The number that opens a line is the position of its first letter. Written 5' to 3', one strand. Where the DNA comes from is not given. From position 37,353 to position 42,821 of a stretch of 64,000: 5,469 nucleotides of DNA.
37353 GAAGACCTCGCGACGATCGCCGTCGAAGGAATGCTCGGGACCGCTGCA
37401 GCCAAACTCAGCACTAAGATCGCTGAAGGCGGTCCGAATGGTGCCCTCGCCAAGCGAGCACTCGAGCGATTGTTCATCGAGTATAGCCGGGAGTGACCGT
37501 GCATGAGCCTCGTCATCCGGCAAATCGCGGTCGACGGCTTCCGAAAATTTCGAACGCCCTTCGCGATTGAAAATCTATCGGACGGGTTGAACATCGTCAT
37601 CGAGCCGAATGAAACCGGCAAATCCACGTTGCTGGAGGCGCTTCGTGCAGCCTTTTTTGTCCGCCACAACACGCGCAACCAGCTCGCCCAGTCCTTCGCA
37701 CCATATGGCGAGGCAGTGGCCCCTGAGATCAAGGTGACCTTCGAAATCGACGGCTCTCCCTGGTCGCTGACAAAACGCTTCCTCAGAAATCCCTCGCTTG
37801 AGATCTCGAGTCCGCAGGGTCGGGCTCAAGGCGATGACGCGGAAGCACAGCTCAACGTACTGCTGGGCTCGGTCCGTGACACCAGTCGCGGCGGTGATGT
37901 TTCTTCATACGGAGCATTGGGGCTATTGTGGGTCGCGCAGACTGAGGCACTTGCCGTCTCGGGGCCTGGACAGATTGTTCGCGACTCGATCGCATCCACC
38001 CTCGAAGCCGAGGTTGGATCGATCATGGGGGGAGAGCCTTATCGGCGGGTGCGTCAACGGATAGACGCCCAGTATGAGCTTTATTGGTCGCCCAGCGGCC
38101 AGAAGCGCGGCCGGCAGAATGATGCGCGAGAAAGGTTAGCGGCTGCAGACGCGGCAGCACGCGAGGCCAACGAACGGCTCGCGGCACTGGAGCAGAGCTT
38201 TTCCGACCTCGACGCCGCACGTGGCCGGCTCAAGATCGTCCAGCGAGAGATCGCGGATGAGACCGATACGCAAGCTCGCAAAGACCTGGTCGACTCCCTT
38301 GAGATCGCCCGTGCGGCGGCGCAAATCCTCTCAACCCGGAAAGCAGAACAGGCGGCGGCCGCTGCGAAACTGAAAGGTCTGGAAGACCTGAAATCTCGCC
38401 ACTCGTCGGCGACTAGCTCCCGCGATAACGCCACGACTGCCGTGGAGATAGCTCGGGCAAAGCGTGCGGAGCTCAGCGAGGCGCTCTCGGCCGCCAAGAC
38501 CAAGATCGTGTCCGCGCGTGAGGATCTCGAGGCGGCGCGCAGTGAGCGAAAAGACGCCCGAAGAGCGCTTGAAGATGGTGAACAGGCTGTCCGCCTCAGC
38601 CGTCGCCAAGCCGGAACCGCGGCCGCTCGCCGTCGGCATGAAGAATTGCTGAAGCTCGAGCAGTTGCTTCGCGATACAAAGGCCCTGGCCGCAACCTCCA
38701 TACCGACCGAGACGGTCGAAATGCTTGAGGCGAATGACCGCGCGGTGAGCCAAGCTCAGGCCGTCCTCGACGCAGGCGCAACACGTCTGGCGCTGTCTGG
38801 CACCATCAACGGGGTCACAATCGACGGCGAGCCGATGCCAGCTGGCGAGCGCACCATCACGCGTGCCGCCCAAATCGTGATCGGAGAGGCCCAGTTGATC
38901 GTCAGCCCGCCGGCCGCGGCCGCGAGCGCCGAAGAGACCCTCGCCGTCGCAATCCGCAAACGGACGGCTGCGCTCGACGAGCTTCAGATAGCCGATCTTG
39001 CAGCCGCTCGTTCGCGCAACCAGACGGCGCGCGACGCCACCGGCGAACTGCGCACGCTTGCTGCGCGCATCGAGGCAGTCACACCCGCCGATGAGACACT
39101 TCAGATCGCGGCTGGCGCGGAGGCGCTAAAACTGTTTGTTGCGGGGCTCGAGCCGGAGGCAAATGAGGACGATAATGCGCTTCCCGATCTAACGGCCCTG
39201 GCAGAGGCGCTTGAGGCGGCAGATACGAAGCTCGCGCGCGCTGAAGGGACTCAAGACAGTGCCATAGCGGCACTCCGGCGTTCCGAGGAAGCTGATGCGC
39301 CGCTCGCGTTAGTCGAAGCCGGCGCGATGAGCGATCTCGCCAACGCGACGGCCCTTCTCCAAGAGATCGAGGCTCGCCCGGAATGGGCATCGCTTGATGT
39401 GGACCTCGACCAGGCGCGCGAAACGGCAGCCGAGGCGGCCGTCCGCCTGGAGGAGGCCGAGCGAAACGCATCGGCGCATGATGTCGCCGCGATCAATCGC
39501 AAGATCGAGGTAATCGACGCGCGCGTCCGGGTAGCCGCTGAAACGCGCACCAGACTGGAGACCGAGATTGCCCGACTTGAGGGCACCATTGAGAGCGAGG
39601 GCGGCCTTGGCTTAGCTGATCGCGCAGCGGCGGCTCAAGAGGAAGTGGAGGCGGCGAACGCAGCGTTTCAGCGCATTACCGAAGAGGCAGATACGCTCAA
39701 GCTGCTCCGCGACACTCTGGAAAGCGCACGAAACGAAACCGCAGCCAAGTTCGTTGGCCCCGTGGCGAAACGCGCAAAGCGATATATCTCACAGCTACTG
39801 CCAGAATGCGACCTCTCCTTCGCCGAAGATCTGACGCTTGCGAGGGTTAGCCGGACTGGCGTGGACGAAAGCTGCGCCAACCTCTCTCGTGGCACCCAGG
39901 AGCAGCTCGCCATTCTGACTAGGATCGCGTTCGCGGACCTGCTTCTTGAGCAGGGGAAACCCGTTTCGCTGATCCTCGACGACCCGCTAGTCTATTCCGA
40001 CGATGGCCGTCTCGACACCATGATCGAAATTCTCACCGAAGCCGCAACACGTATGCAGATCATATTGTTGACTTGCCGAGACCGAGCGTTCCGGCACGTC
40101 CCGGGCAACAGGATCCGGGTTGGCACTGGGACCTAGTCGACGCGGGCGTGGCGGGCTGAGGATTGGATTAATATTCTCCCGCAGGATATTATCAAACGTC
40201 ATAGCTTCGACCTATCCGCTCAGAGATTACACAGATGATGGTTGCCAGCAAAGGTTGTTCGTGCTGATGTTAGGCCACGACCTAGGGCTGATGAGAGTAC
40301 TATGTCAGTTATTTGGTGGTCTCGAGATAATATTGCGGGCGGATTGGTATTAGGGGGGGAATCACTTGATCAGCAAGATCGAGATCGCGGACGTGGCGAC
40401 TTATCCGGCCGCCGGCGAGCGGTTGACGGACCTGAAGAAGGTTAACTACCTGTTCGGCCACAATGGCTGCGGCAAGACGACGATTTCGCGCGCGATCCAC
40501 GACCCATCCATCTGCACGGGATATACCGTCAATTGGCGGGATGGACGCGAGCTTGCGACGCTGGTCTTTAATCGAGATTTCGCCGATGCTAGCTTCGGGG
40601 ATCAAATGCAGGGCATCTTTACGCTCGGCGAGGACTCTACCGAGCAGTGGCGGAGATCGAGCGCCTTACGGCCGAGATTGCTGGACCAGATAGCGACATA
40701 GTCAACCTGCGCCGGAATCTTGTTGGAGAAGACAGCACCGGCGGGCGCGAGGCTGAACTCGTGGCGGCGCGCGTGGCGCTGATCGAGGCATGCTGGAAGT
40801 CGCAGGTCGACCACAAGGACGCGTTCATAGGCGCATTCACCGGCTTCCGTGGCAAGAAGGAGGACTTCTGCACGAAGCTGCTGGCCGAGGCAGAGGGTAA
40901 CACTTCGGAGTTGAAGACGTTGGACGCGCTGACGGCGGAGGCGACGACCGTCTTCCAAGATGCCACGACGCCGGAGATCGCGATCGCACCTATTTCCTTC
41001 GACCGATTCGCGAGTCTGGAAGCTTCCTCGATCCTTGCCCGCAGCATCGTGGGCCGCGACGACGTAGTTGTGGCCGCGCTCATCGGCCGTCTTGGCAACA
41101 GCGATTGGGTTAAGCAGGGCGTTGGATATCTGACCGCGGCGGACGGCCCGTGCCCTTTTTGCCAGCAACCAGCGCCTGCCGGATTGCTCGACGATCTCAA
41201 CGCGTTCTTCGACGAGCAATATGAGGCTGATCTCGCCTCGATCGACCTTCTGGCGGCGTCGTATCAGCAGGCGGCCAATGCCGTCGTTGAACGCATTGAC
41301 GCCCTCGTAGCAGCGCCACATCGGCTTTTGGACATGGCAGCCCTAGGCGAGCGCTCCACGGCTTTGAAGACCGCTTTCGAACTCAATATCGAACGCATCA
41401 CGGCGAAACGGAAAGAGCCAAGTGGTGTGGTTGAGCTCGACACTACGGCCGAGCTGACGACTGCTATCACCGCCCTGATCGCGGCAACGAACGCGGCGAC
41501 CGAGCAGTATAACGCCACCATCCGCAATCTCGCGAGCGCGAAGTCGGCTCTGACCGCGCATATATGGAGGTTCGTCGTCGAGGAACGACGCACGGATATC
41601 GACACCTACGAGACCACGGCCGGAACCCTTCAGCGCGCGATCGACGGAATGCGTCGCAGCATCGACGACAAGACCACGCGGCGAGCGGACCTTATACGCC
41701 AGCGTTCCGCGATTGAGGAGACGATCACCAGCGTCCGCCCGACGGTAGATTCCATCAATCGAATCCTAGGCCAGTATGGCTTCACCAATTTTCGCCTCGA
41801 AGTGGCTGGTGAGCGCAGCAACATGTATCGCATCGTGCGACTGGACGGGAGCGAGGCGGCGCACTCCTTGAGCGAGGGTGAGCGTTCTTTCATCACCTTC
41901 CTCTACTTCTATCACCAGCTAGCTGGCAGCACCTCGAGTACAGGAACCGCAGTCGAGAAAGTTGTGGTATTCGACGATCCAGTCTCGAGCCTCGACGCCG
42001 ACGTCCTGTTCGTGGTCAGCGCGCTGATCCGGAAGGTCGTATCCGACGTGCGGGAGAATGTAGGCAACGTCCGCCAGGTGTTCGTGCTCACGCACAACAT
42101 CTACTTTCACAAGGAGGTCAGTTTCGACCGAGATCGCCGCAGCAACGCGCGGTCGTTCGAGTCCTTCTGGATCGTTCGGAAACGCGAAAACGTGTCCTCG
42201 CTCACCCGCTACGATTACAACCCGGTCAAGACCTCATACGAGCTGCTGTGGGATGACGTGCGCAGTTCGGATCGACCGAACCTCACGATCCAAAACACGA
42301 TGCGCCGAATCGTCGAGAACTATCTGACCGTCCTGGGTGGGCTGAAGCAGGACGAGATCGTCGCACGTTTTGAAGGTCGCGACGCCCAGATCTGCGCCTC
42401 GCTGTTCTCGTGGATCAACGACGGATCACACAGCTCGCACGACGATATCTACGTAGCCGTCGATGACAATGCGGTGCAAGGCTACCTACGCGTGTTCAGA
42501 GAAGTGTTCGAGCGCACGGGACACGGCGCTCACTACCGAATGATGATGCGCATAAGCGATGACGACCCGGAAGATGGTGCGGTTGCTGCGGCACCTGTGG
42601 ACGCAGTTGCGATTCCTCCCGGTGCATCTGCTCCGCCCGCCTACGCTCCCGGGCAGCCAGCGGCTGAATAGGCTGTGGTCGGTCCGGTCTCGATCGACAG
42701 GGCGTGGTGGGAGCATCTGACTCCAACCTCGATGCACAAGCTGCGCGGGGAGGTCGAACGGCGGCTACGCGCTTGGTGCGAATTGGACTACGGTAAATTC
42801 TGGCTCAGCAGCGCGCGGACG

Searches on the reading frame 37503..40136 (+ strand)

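Call 15: search_protein_families(library=pfam, proteins=[window:37503-40136:+], max_evalue=0.001)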
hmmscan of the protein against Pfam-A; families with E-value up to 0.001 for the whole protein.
window:37503-40136:+ (877 aa): 3 families
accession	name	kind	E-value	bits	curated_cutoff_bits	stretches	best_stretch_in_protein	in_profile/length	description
PF02463.25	SMC_N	-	3e-09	37.1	40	1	5-63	2-66/220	RecF/RecN/SMC N terminal domain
PF13476.12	AAA_23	-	1.6e-06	29.3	27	1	8-84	2-83/201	AAA domain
PF13175.12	AAA_15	-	1.8e-05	25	32.1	1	5-51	3-47/374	AAA ATPase domain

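Call 79: search_protein_families(library=padloc, proteins=[window:37503-40136:+], max_evalue=0.00001)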
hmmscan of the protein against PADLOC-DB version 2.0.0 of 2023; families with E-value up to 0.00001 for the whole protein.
window:37503-40136:+ (877 aa): 7 families
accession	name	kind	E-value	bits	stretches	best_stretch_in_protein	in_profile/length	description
PDLC03859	LmuB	-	8.9e-09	33.1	0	273-858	178-584/611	-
PDLC00098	GajA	-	1.8e-08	31.5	1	4-68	2-63/534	AAA ATPase domain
PDLC00102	GajA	-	1.2e-07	28.6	1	4-59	2-55/532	AAA ATPase domain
PDLC00091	GajA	-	3.3e-07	27.5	1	5-57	3-54/627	AAA ATPase domain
PDLC00069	GajA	-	4e-07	26.8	1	5-60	3-56/687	AAA ATPase domain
PDLC00071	GajA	-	4.8e-07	27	1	5-64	3-60/588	AAA ATPase domain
PDLC04135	mad3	-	6.1e-07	27.3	0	7-865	4-329/374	mads_3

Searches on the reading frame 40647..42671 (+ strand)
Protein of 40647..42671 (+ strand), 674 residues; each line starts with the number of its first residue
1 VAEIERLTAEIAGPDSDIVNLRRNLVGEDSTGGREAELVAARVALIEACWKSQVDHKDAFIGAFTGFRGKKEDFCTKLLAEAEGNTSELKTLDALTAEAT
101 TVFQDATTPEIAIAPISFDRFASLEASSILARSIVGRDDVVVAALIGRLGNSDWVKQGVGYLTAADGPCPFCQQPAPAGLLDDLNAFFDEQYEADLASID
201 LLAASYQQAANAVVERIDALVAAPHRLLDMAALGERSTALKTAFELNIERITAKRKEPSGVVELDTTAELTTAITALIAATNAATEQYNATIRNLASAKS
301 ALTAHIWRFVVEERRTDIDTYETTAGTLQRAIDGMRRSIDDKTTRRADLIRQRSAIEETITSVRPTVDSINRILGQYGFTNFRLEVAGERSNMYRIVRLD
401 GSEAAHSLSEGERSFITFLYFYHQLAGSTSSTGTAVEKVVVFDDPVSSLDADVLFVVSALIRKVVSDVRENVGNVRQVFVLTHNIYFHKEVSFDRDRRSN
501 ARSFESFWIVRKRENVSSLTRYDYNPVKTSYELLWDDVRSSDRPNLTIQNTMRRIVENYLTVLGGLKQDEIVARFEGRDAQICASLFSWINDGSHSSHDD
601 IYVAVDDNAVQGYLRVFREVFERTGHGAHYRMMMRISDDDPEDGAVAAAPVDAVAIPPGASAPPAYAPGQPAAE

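Call 15: search_protein_families(library=pfam, proteins=[window:40647-42671:+], max_evalue=0.001)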
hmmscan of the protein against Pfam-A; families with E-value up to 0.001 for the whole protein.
window:40647-42671:+ (674 aa): 2 families
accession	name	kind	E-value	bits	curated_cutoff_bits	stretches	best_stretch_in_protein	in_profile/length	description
PF13166.12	AAA_13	-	6.4e-139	465.2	36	1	40-622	128-713/713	AAA domain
PF13304.12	AAA_21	-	6e-06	27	27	1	313-486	144-301/304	AAA domain, putative AbiEii toxin, Type IV TA system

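Call 79: search_protein_families(library=padloc, proteins=[window:40647-42671:+], max_evalue=0.00001)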
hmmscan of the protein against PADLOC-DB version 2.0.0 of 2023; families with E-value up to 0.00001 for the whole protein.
window:40647-42671:+ (674 aa): 13 families
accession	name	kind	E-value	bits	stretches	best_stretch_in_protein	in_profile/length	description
PDLC04890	PDC-S06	-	2.6e-225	748.3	1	2-639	98-727/732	-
PDLC04886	PDC-S06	-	2.6e-122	408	1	35-635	126-723/727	-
PDLC04897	PDC-S06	-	2.3e-45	153.4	1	107-634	192-723/727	-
PDLC04894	PDC-S06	-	3.3e-42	143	1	92-636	193-737/740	-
PDLC04887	PDC-S06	-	1.4e-38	131.1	1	125-520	256-652/790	-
PDLC04896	PDC-S06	-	1.1e-26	91.8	1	151-560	250-652/732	-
PDLC04898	PDC-S06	-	2.3e-18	63.9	1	153-610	272-725/752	-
PDLC04895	PDC-S06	-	1.3e-12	45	1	209-525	356-666/784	-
PDLC04891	PDC-S06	-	4.8e-12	43.1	1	166-498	379-699/858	-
PDLC03859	LmuB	-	1.4e-09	35.8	1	165-492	330-593/611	-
PDLC04889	PDC-S06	-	2.6e-08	30.9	1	263-539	276-535/693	-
PDLC02360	PrrC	-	1.9e-07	28.4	1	368-603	105-322/372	PrrC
PDLC04888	PDC-S06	-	5.7e-06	22.8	1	405-501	621-703/851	-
